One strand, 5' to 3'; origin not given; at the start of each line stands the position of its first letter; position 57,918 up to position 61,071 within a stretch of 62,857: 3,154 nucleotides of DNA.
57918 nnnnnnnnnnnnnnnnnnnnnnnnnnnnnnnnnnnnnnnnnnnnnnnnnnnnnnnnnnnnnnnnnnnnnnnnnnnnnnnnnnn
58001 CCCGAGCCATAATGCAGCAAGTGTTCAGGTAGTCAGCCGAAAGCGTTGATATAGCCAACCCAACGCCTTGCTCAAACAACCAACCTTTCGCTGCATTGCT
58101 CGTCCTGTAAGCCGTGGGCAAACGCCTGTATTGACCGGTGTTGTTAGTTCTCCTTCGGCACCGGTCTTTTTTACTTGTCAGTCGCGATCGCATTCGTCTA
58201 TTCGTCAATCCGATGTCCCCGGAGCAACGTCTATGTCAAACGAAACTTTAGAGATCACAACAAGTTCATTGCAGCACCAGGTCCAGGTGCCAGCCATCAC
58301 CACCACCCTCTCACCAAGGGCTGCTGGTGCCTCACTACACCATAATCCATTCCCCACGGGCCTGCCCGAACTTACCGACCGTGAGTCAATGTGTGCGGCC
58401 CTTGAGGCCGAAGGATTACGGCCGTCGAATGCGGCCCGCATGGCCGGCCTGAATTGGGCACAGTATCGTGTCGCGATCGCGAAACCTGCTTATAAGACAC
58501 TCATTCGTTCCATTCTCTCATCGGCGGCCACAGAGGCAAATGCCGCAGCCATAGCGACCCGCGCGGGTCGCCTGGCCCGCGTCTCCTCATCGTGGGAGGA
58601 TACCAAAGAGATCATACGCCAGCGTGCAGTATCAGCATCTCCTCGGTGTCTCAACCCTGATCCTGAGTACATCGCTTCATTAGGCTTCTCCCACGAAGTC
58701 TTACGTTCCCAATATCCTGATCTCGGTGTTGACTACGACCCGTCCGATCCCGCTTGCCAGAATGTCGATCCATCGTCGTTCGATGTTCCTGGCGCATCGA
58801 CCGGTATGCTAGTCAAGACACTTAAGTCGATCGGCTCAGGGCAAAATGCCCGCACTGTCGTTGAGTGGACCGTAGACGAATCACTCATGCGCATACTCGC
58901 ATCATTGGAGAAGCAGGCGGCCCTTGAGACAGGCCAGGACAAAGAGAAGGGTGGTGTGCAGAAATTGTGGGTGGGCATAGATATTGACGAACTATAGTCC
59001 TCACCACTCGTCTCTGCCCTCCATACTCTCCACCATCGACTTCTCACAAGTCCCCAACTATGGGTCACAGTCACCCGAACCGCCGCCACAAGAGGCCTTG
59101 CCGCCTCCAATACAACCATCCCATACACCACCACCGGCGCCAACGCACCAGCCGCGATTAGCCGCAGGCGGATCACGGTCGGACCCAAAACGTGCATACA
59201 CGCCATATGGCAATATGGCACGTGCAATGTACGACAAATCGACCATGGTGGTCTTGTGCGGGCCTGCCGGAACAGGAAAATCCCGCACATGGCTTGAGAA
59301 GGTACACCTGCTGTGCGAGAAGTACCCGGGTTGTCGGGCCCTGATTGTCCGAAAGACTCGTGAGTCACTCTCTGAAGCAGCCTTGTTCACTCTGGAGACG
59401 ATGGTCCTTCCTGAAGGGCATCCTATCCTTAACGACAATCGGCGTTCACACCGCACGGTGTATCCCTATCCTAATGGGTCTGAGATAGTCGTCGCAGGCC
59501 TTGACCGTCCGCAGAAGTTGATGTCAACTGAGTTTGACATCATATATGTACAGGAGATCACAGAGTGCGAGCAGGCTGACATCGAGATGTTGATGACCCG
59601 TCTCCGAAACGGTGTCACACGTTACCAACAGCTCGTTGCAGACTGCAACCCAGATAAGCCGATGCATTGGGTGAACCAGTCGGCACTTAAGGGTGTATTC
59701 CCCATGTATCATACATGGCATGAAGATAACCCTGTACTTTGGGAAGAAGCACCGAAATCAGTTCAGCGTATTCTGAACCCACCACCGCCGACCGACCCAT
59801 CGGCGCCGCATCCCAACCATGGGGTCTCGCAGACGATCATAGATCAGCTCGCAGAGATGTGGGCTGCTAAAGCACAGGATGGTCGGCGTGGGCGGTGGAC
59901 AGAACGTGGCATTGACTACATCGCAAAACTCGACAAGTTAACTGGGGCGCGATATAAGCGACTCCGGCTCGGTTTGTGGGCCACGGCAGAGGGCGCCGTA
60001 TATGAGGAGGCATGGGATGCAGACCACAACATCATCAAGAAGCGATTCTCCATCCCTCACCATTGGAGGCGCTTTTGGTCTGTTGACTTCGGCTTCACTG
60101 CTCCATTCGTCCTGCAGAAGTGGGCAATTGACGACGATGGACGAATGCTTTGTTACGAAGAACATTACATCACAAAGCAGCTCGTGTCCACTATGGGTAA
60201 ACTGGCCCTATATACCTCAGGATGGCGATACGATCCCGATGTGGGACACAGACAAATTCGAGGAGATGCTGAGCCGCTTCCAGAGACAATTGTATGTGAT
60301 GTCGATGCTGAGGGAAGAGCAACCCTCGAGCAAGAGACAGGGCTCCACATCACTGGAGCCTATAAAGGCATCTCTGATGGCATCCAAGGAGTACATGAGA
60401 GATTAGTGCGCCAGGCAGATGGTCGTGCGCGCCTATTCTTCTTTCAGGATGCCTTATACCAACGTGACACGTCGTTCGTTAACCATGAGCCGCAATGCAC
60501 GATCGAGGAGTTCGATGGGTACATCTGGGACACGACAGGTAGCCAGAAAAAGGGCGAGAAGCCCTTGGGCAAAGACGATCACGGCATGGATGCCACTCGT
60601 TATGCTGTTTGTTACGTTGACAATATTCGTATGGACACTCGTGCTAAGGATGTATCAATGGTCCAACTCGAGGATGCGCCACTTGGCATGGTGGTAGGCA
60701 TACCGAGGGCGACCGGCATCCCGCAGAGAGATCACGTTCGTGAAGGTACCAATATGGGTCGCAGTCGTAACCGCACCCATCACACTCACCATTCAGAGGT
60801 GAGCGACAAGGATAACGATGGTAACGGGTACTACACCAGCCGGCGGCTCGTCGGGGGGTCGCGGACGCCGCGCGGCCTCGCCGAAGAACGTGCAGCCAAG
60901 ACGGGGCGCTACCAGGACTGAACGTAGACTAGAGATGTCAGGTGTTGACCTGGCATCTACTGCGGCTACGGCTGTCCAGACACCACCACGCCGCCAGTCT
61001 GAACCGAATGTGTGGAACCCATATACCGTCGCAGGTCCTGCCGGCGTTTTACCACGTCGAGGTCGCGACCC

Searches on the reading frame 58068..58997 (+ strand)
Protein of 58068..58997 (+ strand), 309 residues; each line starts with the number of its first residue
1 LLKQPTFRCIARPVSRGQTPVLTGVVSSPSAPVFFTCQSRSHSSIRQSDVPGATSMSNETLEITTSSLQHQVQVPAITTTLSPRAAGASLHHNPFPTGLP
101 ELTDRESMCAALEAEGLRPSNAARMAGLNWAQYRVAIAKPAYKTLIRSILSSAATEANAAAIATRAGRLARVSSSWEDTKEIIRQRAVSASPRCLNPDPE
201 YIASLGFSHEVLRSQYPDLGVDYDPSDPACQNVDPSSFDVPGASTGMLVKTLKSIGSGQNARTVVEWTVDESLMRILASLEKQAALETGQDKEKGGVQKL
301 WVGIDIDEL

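Call 11: search_protein_families(library=pfam, proteins=[window:58068-58997:+], max_evalue=0.01)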
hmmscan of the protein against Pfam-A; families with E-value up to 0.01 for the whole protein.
window:58068-58997:+ (309 aa): 0 families

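Call 32: search_protein_families(library=phrogs, proteins=[window:58068-58997:+], max_evalue=0.01)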
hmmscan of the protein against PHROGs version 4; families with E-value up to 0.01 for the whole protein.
window:58068-58997:+ (309 aa): 0 families

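Call 97: search_solved_structures(query=A3, max_evalue=10)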
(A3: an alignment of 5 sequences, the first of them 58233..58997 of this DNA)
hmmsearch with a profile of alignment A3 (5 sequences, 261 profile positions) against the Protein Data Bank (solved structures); distinct sequences matched with E-value up to 10: 4.
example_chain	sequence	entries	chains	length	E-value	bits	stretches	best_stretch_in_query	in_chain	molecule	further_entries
6vdc_A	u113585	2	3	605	0.67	12.7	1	37-139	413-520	DNA polymerase I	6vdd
1h0m_A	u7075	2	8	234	0.77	12.5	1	23-96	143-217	Transcriptional activator protein TraR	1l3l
9qq6_C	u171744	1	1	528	0.85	12.4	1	42-89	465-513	Nif-specific regulatory protein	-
4y9t_A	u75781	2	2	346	1.1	11.9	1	49-91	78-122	ABC transporter, solute binding protein | ABC transporter, binding protein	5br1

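Call 98: search_protein_families(library=phrogs, proteins=[window:58233-58997:+], max_evalue=0.1)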
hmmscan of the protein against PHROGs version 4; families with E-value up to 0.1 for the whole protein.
window:58233-58997:+ (254 aa): 0 families

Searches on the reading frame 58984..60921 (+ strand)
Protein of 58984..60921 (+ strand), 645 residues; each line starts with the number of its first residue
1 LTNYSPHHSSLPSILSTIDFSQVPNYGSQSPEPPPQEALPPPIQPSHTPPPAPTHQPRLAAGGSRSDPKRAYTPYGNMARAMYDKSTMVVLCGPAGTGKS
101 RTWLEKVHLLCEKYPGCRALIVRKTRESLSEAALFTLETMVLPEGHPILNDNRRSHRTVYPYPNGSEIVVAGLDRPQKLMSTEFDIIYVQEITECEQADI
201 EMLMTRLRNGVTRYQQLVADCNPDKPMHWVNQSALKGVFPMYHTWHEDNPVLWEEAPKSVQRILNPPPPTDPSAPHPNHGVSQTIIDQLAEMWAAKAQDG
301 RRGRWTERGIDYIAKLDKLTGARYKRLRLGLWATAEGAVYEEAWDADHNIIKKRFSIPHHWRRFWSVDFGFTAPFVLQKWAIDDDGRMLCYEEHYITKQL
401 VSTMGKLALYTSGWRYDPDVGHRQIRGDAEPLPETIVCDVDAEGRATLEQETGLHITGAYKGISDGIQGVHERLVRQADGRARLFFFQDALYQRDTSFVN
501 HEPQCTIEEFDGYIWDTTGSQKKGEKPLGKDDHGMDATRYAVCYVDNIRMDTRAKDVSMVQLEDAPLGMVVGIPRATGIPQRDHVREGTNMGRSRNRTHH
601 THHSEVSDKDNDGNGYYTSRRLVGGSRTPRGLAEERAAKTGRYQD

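Call 9: search_dna_similar(query=window:58984-60921:+, collection=phages, mode=protein, max_rows=15)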
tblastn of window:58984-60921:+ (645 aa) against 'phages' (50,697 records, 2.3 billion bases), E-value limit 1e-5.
Records with a match: 295; places in all: 295; records where one place covers at least 80% of the query: 1.
Best place of each record, by identity: <60% 295.
By first word of the organism name: Enterococcus 69; Streptomyces 49; Clostridium 41; Listeria 16; Vibrio 14; Microbacterium 13; Haloarcula 8; Streptococcus 8; Bacillus 8; Bacteriophage 6; and 27 more.
By host as written in the record: Clostridium sporogenes ATCC-15579 30; Enterococcus faecalis 21; - 16; Streptomyces sanglieri UNT16F27A 16; Enterococcus faecalis ATCC 29212 11; Enterococcus sp. 10; Streptomyces venezuelae ATCC 10712 8; Microbacterium foliorum NRRL B-24224 8; and 94 more.
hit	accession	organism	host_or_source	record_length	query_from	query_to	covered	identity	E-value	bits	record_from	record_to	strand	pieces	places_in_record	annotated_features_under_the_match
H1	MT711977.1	Streptomyces phage Dagobah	Streptomyces coelicolor M600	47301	58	586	82%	39.5%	8e-101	343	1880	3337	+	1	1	terminase large subunit | hypothetical protein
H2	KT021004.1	Thermobifida phage P1312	Thermobifida fusca NTU22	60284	72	546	74%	40.8%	3e-99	339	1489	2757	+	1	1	terminase large subunit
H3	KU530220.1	Streptomyces phage Xkcd426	Streptomyces griseus subsp. griseus ...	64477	67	546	74%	35.5%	1e-74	267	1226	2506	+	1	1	terminase | hypothetical protein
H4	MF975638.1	Streptomyces phage Abt2graduatex2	Streptomyces griseus ATCC 10137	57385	66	546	75%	33.5%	2e-64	237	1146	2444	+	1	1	terminase | hypothetical protein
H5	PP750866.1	Streptomyces phage Geonosis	Streptomyces griseus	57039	72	546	74%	33.4%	1e-63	234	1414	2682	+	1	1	terminase large subunit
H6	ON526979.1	Streptomyces phage Asis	Streptomyces griseus ATCC 10137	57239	72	546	74%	33.4%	7e-63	232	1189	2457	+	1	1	3: terminase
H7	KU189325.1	Streptomyces phage Maih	Streptomyces griseus subsp. griseus ...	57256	72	546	74%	33.4%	7e-63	232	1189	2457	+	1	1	terminase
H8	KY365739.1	Streptomyces phage BabyGotBac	Streptomyces griseus ATCC 10137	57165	72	546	74%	33.4%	1e-62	231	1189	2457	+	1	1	terminase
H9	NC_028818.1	Streptomyces phage TP1604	Streptomyces griseus subsp. griseus ...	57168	72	546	74%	33.4%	1e-62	231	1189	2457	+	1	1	terminase large subunit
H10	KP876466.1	Streptomyces phage TP1604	Streptomyces griseus subsp. griseus ...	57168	72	546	74%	33.4%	1e-62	231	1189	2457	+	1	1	terminase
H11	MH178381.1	Streptomyces phage BayC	Streptomyces griseus ATCC 10137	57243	72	546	74%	33.4%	1e-62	231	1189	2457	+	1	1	3: terminase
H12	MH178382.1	Streptomyces phage Salete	Streptomyces griseus ATCC 10137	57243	72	546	74%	33.4%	1e-62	231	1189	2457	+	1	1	3: terminase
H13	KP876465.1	Streptomyces phage YDN12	Streptomyces griseus subsp. griseus ...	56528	72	546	74%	33.0%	4e-62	230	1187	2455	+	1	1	terminase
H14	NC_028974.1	Streptomyces phage YDN12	Streptomyces griseus subsp. griseus ...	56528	72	546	74%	33.0%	4e-62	230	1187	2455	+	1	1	terminase large subunit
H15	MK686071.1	Streptomyces phage Mischief19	Streptomyces mirabilis NRRL B-2400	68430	72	546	74%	32.7%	4e-59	221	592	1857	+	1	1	2: terminase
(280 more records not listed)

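Call 16: find_related_loci(query=window:58984-60921:+, collection=viral_contigs, flank=10000)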
Query window:58984-60921:+ (645 aa) in viral_contigs; peptide patterns used: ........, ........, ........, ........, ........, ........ (x = any residue, [..] = any of these).
8 stretches matched a pattern; 1 encode a relative of the query (tblastn E <= 1e-3); 1 distinct loci.
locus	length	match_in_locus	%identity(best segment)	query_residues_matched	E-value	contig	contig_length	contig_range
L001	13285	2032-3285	44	70-548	9e-111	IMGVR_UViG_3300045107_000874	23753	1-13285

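Call 38: find_homologous_proteins(query=window:58984-60921:+, max_evalue=1e-30)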
Query window:58984-60921:+ (645 aa): 4196 proteins with E <= 1e-30 among 8000 candidates; the best 120 are listed.
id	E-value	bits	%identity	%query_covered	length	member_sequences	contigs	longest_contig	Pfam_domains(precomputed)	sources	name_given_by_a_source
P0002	0.0e+0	1351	100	88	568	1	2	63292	PF04466.20,PF03237.22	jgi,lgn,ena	-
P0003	9.1e-201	687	54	93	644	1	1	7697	PF04466.20,PF03237.22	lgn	-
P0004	7.5e-184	631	53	84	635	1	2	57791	PF04466.20,PF03237.22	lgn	-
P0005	3.6e-183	629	48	99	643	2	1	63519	PF04466.20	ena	-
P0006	5.5e-177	608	48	98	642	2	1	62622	PF04466.20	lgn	-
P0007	2.0e-175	603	47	100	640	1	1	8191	PF04466.20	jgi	jgi:phage terminase large subunit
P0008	6.3e-175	601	54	79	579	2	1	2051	PF04466.20,PF03237.22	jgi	jgi:hypothetical protein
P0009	2.4e-167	576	53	77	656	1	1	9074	PF04466.20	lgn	-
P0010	3.6e-162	559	47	97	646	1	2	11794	PF04466.20,PF03237.22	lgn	-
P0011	1.2e-160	554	53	79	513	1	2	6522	PF04466.20,PF03237.22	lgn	-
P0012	8.8e-159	548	49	85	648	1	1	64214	PF04466.20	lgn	-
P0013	2.5e-158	547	51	78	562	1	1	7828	PF04466.20,PF03237.22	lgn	-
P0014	1.0e-157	544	50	84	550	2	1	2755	PF04466.20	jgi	-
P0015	1.5e-157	544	45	93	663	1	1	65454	PF04466.20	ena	-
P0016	1.9e-153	530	50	82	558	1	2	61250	PF04466.20,PF03237.22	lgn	-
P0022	1.9e-144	501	49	79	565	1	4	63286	PF04466.20,PF03237.22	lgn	-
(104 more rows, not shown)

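Call 39: find_encoding_contigs(protein=P0005, flank=10000, max_places=2)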
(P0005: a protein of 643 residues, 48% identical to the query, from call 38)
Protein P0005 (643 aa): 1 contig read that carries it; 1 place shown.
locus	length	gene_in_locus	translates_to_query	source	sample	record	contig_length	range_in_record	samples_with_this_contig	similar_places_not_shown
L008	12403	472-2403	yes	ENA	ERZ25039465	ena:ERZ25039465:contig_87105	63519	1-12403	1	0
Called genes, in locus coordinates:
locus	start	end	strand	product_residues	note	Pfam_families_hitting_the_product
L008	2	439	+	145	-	?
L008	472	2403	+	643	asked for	PF04466:Terminase_3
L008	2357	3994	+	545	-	-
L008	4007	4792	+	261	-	PF01343:Peptidase_S49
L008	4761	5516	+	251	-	-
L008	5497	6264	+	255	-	-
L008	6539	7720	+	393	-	-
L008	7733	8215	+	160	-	-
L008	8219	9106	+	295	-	-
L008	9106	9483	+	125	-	-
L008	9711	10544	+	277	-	PF04883:HK97-gp10_like (faint)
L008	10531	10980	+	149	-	-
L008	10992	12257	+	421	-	-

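Call 40: find_encoding_contigs(protein=P0006, flank=10000, max_places=2)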
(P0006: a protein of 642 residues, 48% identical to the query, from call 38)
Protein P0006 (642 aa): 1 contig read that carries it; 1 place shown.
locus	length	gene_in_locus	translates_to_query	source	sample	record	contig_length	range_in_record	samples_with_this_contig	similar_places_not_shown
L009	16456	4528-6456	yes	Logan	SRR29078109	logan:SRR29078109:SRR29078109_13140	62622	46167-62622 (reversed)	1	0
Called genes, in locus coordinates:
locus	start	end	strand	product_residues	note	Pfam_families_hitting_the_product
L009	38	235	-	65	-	-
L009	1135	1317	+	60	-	-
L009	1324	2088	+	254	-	-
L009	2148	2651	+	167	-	PF13392:HNH_3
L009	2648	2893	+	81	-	-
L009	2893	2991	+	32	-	-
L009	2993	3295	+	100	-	-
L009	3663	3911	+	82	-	-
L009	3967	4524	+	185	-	-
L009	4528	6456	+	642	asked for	PF04466:Terminase_3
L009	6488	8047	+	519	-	-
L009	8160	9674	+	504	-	PF01343:Peptidase_S49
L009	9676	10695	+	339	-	-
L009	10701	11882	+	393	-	-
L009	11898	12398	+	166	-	-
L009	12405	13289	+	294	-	-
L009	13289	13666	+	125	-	-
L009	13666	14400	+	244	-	PF04883:HK97-gp10_like (weak)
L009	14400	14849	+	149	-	-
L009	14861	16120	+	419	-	-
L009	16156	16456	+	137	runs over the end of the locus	-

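Call 41: find_encoding_contigs(protein=P0004, flank=10000, max_places=2)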
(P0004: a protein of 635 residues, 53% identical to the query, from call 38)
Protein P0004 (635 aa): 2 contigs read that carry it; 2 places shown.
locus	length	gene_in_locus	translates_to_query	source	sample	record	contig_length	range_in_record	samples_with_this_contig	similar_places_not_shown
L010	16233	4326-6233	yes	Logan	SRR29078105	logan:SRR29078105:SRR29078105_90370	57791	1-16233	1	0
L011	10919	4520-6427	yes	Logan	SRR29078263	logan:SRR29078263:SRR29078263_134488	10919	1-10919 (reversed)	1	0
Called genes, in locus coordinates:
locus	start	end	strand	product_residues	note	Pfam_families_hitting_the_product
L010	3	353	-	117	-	?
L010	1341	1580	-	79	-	-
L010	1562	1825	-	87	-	-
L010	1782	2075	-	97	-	-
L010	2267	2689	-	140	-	-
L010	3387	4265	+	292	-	-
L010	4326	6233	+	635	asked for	PF03237:Terminase_6N (weak), PF04466:Terminase_3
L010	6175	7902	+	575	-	-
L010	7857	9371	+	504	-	PF01343:Peptidase_S49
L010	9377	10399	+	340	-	-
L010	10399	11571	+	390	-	-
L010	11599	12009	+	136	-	-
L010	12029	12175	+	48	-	-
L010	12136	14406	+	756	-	-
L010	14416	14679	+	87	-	-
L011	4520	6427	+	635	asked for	PF03237:Terminase_6N (weak), PF04466:Terminase_3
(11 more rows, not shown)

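Call 45: find_encoding_contigs(protein=P0003, flank=10000, max_places=2)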
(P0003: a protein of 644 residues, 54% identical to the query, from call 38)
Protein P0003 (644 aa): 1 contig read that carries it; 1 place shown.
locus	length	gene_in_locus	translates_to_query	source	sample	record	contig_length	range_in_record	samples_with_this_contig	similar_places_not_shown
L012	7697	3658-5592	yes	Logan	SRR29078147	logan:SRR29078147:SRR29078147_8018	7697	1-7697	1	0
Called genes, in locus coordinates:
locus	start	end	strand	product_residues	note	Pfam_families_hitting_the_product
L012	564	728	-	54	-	-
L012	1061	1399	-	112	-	-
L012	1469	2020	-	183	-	-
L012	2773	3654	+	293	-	-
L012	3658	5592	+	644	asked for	PF03237:Terminase_6N (faint), PF04466:Terminase_3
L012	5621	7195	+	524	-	-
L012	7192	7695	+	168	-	?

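Call 46: find_encoding_contigs(protein=P0016, flank=10000, max_places=2)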
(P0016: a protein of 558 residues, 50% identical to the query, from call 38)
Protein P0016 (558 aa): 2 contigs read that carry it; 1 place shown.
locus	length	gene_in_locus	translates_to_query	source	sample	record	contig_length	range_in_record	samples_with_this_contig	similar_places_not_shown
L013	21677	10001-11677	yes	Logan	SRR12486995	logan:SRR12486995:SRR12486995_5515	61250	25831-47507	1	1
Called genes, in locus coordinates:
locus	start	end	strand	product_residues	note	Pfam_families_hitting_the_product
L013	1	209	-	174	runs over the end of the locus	-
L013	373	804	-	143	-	-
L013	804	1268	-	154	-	-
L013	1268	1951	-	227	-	-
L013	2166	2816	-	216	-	-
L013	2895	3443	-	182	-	-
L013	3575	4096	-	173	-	-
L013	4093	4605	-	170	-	-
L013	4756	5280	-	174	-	-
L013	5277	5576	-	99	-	-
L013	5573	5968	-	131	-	-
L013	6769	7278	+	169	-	-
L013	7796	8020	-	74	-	-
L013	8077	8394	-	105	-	-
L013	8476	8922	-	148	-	-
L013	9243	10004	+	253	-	-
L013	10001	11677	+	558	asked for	PF03237:Terminase_6N (weak), PF04466:Terminase_3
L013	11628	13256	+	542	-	-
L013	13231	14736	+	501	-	PF01343:Peptidase_S49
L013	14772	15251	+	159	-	-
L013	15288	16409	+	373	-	-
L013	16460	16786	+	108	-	-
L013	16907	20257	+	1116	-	-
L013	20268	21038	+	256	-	-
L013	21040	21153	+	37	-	-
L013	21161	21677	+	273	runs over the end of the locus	-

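Call 47: find_encoding_contigs(protein=P0022, flank=10000, max_places=3)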
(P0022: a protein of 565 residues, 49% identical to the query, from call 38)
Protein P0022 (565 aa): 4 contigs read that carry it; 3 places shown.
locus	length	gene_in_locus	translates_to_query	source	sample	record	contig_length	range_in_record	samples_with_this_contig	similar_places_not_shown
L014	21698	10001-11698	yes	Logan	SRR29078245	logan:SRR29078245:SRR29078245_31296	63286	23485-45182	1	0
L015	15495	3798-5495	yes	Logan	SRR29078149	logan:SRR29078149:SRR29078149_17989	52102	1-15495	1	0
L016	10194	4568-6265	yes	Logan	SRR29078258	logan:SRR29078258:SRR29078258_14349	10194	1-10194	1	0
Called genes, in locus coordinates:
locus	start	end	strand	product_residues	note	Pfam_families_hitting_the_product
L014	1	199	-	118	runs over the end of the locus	-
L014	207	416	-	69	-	-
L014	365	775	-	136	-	-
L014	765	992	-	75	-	-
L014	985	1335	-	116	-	-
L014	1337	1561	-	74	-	-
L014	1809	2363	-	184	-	-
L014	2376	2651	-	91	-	-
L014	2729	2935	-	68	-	-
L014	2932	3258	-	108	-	-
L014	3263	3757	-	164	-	-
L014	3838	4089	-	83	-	-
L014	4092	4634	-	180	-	-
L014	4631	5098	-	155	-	-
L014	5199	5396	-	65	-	-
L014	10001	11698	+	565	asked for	PF04466:Terminase_3, PF03237:Terminase_6N (weak)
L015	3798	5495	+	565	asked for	PF04466:Terminase_3, PF03237:Terminase_6N (weak)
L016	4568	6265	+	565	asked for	PF04466:Terminase_3, PF03237:Terminase_6N (weak)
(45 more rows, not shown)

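Call 98: search_protein_families(library=phrogs, proteins=[L012:1469-2020:-, L013:8476-8922:-, L012:2773-3654:+, L009:1324-2088:+], max_evalue=0.1)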
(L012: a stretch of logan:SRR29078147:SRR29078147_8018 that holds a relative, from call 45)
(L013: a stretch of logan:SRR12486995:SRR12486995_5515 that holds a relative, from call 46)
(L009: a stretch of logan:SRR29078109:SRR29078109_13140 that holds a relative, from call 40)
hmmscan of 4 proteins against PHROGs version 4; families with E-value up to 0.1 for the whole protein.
L012:1469-2020:- (183 aa): 0 families

L013:8476-8922:- (148 aa): 1 family
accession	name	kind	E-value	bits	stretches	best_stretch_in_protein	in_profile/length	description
phrog_17088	-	unknown function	0.078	14.3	0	81-126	51-95/126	-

L012:2773-3654:+ (293 aa): 0 families

L009:1324-2088:+ (254 aa): 1 family
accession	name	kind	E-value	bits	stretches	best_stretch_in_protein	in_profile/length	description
phrog_769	-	transcription regulation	0.03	15.3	1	48-95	12-57/89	transcriptional repressor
